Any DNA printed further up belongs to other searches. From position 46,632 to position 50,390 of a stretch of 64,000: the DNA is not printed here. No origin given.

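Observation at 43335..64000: Six-gene tandem array (plus two inverted copies at 2.1-9.7 kb) of 'variable head / constant stalk' T9SS surface proteins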

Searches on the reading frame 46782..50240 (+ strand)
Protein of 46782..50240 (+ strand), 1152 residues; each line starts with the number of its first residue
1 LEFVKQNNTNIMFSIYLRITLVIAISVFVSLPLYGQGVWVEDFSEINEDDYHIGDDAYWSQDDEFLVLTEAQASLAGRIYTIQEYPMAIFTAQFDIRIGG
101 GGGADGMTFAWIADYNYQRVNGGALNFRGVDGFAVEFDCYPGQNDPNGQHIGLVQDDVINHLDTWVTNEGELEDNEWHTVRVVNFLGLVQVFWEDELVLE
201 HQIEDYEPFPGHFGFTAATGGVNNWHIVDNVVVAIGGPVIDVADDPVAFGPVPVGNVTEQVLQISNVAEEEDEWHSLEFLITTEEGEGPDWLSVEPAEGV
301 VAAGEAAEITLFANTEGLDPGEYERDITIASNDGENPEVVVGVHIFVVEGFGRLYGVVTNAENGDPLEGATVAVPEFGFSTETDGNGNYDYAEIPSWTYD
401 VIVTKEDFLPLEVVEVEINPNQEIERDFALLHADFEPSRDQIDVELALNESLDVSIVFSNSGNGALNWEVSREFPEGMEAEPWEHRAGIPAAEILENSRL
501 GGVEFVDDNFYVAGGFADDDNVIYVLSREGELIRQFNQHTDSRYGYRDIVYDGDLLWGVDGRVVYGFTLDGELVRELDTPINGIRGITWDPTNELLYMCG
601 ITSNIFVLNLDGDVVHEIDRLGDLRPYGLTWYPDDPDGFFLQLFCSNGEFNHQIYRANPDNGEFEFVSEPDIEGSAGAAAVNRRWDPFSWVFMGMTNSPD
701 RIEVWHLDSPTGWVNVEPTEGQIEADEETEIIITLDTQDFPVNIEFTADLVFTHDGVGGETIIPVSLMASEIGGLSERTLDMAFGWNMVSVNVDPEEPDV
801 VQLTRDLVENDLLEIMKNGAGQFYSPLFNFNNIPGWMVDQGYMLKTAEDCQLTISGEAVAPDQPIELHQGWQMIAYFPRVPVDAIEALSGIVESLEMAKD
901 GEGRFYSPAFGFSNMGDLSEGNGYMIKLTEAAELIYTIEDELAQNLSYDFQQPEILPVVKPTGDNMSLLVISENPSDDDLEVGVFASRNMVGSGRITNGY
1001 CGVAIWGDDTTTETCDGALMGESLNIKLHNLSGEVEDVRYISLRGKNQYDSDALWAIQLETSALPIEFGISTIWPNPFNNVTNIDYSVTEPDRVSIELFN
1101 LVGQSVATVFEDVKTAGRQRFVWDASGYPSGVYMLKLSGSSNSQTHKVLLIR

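Call 4: search_protein_families(library=pfam, proteins=[window:46782-50240:+], max_evalue=0.01)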
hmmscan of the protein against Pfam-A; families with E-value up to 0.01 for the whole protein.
window:46782-50240:+ (1152 aa): 12 families
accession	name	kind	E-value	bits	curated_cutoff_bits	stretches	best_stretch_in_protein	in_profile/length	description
PF18483.9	Lectin_L-type_dom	-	7.1e-14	52.6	78.3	1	48-226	7-209/215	Legume lectin beta-barrel domain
PF13620.12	CarboxypepD_reg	-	2.9e-11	44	32.3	1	354-430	2-81/82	Carboxypeptidase regulatory-like domain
PF18962.6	Por_Secre_tail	-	3.2e-11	43.8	27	1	1073-1148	1-73/75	Secretion system C-terminal sorting domain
PF13715.12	CarbopepD_reg_2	-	3.5e-08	33.8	32.2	1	355-429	2-75/88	CarboxypepD_reg-like domain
PF22544.2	HYDIN_VesB_CFA65-like_Ig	-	3.7e-08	34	25.5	1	238-339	1-93/100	HYDIN/CFA65/VesB-like, Ig-like domain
PF19190.6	BACON_2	-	1e-07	32.2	25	0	290-325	42-77/94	Viral BACON domain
PF15780.11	ASH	-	2.2e-06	28.2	27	0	247-337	14-96/98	Abnormal spindle-like microcephaly-assoc'd, ASPM-SPD-2-Hydin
PF03388.20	Lectin_leg-like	-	0.00031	20.6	24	0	62-150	33-123/230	Legume-like lectin family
PF21310.3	OCRL-like_ASH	-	0.00038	21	27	0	246-312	5-69/109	Inositol polyphosphate 5-phosphatase OCRL-like, ASH domain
PF23755.1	Ig-like_IP5PC_F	-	0.0006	20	27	0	289-312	62-85/137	IP5P C-F Ig-like domain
PF22076.2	Cep192_D6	-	0.0013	19.4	35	0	696-736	29-69/101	Cep192 domain 6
PF13860.13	FlgD_ig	-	0.0037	17.6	27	0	1089-1142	19-78/79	FlgD Ig-like domain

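Call 17: search_protein_families(library=ncbifam, proteins=[window:46782-50240:+], max_evalue=0.01)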
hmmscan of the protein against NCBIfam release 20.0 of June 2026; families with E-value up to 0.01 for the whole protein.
window:46782-50240:+ (1152 aa): 5 families
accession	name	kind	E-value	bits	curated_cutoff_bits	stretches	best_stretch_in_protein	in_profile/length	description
TIGR04183.1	Por_Secre_tail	domain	1e-11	44.7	23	1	1073-1149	1-70/72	T9SS type A sorting domain-containing protein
NF052323.1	T9SSA_dep_M6i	equivalog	5e-09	34.7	600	1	1074-1149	961-1036/1043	T9SS-dependent M6-like inactivated metalloprotease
NF038113.1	T9SSA_dep_M36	equivalog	4.7e-07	28.3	885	1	1071-1150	793-868/869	T9SS-dependent M36 family metallopeptidase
NF052345.1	S_layer_anammox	exception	1.1e-05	23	1400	1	347-431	1308-1392/1596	Kustd1514 family S-layer glycoprotein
NF012200.0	choice_anch_D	domain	0.0018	18.8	45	0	232-334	9-106/108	choice-of-anchor D domain-containing protein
